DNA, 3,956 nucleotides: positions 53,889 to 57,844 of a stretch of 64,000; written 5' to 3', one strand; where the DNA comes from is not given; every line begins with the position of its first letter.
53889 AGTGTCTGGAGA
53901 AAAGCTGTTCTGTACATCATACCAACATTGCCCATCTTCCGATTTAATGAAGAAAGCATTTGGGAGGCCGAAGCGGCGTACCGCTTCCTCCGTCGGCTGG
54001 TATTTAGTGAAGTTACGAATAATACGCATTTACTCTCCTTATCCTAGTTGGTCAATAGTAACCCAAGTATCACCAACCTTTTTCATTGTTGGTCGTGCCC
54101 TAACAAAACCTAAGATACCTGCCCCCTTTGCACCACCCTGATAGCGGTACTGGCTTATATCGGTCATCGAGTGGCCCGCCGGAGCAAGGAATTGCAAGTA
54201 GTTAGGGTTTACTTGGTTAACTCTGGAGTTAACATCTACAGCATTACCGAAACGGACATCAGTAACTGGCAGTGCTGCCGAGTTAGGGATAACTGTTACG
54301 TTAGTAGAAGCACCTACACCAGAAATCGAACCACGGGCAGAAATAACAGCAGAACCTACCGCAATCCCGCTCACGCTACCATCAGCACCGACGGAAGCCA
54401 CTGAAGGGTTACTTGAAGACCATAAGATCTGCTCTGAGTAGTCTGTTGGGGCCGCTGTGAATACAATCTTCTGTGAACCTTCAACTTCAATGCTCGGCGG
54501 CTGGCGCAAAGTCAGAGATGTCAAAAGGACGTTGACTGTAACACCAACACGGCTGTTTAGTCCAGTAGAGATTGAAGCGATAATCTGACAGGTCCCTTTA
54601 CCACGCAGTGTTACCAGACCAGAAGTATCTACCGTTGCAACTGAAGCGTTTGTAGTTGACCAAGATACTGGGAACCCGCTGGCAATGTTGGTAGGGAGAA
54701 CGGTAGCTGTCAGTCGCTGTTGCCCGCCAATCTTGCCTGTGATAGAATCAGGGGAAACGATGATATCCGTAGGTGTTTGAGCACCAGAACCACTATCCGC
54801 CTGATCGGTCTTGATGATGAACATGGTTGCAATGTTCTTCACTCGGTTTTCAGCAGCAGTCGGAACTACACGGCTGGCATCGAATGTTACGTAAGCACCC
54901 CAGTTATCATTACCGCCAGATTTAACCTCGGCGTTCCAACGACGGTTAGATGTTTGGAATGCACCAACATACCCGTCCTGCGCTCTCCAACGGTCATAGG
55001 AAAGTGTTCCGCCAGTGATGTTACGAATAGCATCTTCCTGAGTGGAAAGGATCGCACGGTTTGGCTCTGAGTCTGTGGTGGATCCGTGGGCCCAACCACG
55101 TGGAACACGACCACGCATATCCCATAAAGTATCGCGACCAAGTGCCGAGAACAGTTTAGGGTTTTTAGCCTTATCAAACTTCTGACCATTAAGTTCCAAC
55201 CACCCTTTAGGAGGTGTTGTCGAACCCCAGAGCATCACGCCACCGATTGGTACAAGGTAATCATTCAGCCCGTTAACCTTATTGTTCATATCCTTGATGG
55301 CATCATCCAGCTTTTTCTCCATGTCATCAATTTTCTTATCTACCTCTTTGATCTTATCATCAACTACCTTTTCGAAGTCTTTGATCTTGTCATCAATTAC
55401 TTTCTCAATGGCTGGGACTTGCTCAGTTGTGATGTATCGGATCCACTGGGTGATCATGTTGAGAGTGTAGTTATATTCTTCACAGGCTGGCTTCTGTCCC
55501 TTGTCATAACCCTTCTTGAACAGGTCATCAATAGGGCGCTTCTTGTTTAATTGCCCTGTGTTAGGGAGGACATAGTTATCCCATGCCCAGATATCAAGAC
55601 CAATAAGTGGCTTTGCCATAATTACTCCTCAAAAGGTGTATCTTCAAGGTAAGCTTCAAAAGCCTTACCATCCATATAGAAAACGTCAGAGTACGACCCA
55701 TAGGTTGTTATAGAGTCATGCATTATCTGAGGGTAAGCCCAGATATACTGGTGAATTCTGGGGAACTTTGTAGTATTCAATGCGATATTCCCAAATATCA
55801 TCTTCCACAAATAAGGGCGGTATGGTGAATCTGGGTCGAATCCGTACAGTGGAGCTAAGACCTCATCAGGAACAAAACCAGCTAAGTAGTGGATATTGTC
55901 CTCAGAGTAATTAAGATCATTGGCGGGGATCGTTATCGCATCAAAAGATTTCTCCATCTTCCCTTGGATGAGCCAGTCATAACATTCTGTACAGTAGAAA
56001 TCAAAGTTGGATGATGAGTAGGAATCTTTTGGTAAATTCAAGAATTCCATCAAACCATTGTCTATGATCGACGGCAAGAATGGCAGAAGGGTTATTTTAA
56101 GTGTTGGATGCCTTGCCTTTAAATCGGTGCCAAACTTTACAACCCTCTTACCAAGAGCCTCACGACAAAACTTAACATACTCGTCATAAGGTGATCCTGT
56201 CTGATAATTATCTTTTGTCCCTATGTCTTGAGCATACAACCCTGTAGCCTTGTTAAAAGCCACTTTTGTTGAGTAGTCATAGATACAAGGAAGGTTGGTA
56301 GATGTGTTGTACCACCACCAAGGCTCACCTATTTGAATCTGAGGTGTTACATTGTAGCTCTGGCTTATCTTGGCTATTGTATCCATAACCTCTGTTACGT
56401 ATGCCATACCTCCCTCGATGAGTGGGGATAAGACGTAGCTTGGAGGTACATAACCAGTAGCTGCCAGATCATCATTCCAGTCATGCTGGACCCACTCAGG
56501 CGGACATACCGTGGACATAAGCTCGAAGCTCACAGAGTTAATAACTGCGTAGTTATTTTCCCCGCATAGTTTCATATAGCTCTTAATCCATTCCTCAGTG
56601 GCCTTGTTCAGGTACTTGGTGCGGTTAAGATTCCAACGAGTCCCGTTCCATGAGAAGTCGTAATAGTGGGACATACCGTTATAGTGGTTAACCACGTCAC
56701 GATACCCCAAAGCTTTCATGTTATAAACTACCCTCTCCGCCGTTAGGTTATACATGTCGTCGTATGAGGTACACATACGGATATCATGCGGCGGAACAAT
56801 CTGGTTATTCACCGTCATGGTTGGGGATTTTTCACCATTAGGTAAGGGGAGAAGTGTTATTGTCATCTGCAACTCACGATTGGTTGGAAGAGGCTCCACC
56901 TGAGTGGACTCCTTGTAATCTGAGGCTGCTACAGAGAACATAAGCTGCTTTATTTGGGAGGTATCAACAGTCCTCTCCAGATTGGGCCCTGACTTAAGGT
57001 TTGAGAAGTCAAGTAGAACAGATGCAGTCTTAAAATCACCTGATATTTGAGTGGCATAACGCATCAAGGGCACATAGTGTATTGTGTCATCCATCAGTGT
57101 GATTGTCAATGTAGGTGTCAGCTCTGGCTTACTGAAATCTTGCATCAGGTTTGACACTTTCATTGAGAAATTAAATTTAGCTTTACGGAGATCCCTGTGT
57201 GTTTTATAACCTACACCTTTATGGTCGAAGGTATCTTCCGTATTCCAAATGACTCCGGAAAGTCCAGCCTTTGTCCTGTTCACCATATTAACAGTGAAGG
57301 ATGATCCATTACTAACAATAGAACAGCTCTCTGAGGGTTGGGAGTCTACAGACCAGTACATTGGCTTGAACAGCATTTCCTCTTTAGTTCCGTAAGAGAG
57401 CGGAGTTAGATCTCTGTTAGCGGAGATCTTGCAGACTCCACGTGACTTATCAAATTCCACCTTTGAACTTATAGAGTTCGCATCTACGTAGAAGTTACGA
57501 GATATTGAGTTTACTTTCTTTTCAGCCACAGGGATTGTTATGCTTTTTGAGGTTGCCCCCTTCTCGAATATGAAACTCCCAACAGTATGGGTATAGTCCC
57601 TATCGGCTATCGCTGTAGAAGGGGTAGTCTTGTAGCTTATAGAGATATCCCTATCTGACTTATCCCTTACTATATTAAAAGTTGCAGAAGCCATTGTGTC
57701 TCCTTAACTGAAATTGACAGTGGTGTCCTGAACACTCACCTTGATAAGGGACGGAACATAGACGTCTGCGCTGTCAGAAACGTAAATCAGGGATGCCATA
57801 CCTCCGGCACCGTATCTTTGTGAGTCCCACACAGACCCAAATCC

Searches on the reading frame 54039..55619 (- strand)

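Call 8: search_protein_families(library=phrogs, proteins=[window:54039-55619:-], max_evalue=0.001)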
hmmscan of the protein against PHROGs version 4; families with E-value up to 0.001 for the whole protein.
window:54039-55619:- (526 aa): 27 families (the best 25 are shown)
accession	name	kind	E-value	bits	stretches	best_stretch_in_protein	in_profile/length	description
phrog_12846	-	tail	2.4e-127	427.1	2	79-523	104-551/552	tail fiber protein; Ig-domain containing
phrog_26622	-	tail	2.6e-74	252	1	95-444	149-499/691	tail fiber protein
phrog_523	-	tail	1.3e-35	124.3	1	106-286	469-651/673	tail collar fiber protein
phrog_4465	-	tail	2.1e-30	107.2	1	1-74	1-74/342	tail fiber protein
phrog_3100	-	tail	2.1e-28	101.7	1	123-271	218-381/382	tail fiber protein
phrog_1858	-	tail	5.3e-28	98.5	1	104-274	119-296/1018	tail fiber protein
phrog_215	-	head and packaging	1.6e-23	84.6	2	241-363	182-304/491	structural protein with Ig domain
phrog_327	-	tail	3.2e-22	80.6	1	110-407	289-580/618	tail protein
phrog_14307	-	unknown function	1.1e-16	61.8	1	120-200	45-123/137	-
phrog_295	-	tail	4e-15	56.7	1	52-203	551-667/794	tail fiber protein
phrog_20472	-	unknown function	1.6e-14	55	1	123-270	225-364/366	-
phrog_10059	-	unknown function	2e-14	54.1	2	288-365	189-262/345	-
phrog_341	-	tail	9.3e-14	52.8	2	363-443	64-147/154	major tail protein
phrog_2097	-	tail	8.3e-13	48.9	1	104-204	370-460/644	tail fiber protein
phrog_1800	-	tail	2.2e-11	44.4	1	108-265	375-520/545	tail collar fiber protein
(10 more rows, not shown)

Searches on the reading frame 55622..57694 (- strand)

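Call 8: search_protein_families(library=phrogs, proteins=[window:55622-57694:-], max_evalue=0.001)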
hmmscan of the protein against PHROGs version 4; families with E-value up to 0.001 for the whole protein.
window:55622-57694:- (690 aa): 3 families
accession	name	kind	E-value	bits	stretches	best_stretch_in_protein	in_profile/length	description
phrog_6040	-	unknown function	4.1e-269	896.4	1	1-687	1-666/923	-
phrog_16150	-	tail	3e-43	149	1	356-663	114-416/425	tail assembly protein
phrog_15324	-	tail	3.4e-19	68.7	2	292-380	361-445/1393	tail sheath and receptor binding protein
